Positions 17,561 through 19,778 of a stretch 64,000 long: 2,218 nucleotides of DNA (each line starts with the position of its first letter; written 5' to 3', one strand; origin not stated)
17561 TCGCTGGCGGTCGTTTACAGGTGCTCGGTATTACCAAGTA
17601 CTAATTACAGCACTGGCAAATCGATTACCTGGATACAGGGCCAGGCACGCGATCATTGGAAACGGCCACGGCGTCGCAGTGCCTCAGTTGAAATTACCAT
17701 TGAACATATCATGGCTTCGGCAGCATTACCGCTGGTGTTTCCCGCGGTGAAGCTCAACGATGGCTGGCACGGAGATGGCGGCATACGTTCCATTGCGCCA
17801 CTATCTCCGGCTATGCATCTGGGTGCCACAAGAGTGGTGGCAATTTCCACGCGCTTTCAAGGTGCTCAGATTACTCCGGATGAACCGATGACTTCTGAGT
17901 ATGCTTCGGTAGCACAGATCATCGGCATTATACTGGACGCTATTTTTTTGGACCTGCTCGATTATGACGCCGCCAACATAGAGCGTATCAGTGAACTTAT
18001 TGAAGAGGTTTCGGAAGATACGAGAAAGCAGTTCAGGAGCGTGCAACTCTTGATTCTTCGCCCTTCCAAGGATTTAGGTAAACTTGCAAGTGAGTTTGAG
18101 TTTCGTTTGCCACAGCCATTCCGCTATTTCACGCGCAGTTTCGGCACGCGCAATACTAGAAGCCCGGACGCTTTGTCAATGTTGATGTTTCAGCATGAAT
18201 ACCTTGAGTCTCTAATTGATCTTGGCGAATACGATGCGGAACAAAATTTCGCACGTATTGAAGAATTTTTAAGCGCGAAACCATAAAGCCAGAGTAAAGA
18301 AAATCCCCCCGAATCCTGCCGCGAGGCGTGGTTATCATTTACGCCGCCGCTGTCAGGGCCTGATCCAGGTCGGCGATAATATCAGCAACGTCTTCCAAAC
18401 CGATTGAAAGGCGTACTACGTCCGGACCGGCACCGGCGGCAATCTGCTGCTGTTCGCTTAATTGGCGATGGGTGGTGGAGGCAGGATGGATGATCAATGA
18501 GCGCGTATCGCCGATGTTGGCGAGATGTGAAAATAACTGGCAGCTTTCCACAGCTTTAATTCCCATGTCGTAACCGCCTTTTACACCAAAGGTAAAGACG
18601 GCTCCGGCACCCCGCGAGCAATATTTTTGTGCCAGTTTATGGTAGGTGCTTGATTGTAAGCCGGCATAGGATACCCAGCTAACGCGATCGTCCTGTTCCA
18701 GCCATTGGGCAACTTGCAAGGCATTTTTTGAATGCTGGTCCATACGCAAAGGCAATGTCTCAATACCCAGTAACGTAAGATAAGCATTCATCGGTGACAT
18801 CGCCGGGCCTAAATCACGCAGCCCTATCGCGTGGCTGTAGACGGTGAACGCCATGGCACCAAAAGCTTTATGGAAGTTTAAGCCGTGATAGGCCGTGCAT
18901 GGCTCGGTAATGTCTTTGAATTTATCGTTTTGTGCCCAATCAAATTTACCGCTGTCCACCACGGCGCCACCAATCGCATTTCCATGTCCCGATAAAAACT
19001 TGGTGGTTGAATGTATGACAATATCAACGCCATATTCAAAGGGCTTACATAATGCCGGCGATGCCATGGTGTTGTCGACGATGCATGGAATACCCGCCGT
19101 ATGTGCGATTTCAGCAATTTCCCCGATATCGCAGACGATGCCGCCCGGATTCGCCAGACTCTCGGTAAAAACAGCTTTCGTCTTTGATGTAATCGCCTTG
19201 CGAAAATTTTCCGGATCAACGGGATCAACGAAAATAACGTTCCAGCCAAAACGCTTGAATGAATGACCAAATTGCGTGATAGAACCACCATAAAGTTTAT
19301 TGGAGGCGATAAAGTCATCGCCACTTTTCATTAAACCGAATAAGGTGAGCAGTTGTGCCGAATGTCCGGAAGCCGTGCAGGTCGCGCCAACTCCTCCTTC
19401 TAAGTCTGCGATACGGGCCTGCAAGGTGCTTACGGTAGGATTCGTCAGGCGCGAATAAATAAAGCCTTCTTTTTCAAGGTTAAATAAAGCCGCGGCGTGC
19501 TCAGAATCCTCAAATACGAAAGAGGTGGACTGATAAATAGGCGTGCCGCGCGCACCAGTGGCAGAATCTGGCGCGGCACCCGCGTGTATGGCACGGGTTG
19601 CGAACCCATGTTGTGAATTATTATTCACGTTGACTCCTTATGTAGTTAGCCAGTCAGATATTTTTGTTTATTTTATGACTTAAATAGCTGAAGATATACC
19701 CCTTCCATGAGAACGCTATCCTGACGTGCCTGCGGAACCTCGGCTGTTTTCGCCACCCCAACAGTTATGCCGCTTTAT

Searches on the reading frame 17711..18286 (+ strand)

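Call 101: search_protein_families(library=pfam, max_evalue=0.001, proteins=[window:17711-18286:+])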
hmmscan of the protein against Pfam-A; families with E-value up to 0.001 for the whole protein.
window:17711-18286:+ (191 aa): 1 family
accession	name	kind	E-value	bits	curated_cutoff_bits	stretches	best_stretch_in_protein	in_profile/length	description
PF01734.28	Patatin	-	3.7e-05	24.4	27.7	1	1-34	157-190/191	Patatin-like phospholipase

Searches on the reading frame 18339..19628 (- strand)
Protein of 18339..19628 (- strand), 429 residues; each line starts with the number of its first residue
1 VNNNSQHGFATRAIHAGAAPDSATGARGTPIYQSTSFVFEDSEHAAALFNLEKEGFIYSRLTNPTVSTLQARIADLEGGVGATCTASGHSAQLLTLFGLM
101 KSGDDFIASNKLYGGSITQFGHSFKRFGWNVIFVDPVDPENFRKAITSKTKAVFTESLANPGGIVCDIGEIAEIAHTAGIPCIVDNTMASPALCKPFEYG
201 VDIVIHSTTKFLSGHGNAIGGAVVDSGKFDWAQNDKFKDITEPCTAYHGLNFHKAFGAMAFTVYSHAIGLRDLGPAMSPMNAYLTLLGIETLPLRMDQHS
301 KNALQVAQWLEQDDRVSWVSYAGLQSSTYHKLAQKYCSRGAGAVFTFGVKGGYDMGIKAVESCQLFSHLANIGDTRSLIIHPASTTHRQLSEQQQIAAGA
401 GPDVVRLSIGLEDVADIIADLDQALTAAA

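Call 7: search_protein_families(library=pfam, max_evalue=1, proteins=[window:18339-19628:-])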
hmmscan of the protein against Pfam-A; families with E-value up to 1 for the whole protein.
window:18339-19628:- (429 aa): 6 families
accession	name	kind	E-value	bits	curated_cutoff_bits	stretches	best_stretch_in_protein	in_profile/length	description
PF01053.26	Cys_Met_Meta_PP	-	1.5e-130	435.6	27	1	11-425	2-380/381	Cys/Met metabolism PLP-dependent enzyme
PF00155.27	Aminotran_1_2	-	9e-06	25.5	19.7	1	68-186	46-186/361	Aminotransferase class I and II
PF01041.23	DegT_DnrJ_EryC1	-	1.1e-05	25.2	19.8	1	63-190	23-150/360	DegT/DnrJ/EryC1/StrS aminotransferase family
PF00266.25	Aminotran_5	-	1.5e-05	24.6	21.5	1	137-216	127-207/371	Aminotransferase class-V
PF02347.22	GDC-P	-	0.002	17.5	26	1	101-211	152-259/429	Glycine cleavage system P-protein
PF01212.27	Beta_elim_lyase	-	0.025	14.3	27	1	63-186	31-169/288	Beta-eliminating lyase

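Call 29: find_related_loci(query=window:18339-19628:-, collection=genome_contigs, flank=10000)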
Query window:18339-19628:- (429 aa) in genome_contigs; peptide patterns used: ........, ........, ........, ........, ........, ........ (x = any residue, [..] = any of these).
599 stretches matched a pattern (row limit reached: there are more); 388 encode a relative of the query (tblastn E <= 1e-3); the best 80 are kept; 80 distinct loci.
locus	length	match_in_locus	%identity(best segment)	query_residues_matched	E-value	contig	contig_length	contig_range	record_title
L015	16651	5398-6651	86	1-418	0e+0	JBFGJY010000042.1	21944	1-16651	MAG: Gammaproteobacteria bacterium isolate Mix_sand03.2021.01.D.33 k141_1029137_length_21944_cov_16.4101, whole genome s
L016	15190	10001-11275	76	3-427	0e+0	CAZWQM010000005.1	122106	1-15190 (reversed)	MAG TPA_asm: uncultured Thiotrichales bacterium isolate SRP329387_co1_52 genome assembly, contig: NODE_29_length_122106_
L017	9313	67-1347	75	1-427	0e+0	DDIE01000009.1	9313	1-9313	MAG TPA_asm: Proteobacteria bacterium UBA1858 UBA1858_contig_22746, whole genome shotgun sequence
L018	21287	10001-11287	71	1-429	0e+0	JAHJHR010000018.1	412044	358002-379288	MAG: Alphaproteobacteria bacterium isolate Modern_marine_planktonic.mb.43 Modern_marine_plan.mb.43_k141_820501, whole ge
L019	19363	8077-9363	70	1-429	0e+0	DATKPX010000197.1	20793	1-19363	MAG TPA_asm: Stellaceae bacterium isolate SMAG_U14802 k141_415199, whole genome shotgun sequence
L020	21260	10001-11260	70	8-427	0e+0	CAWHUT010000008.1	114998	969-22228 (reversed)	MAG: uncultured Alphaproteobacteria bacterium isolate MFD03044.bin.2.60 genome assembly, contig: contig_31919, whole gen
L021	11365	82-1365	68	2-429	0e+0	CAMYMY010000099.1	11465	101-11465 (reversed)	MAG: uncultured Kiloniellales bacterium isolate FCS_M_Alpha_09 genome assembly, contig: scaffold_6712, whole genome shot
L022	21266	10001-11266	71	5-426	0e+0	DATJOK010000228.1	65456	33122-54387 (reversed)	MAG TPA_asm: Stellaceae bacterium isolate SMAG_U14885 k141_3218225, whole genome shotgun sequence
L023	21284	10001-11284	68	1-428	0e+0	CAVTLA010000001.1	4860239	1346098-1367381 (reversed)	MAG: uncultured Alphaproteobacteria bacterium isolate MFD06714.bin.1.37 genome assembly, contig: contig_15751, whole gen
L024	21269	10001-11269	70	6-428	0e+0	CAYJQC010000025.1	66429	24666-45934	MAG TPA_asm: uncultured Rhodospirillaceae bacterium isolate ERP124720_co1_30 genome assembly, contig: NODE_596_length_66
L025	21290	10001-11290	66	1-426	0e+0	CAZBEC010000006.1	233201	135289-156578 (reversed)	MAG TPA_asm: uncultured Thalassospiraceae bacterium isolate SRP167671_co2_97 genome assembly, contig: NODE_24_length_233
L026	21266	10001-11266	67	4-425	0e+0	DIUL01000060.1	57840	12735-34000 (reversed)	MAG TPA_asm: Acetobacteraceae bacterium UBA6159 UBA6159_contig_27543, whole genome shotgun sequence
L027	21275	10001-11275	66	2-426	0e+0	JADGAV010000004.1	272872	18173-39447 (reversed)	MAG: SAR324 cluster bacterium isolate nPCRbin7 nPCR_bin7_NODE_4_length_272872_cov_50.713757, whole genome shotgun sequen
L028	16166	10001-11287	65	1-428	0e+0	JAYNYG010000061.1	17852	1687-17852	MAG: Alphaproteobacteria bacterium isolate 139558_S160_concoct_bins.tsv.071_sub NODE_2361_length_17852_cov_7.384447, who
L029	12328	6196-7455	67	6-425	0e+0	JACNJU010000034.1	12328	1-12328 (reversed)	MAG: Rhodospirillaceae bacterium isolate NIOZ-UU42 NIOZ-UU_NODE_6466_length_12328_cov_8.36544, whole genome shotgun sequ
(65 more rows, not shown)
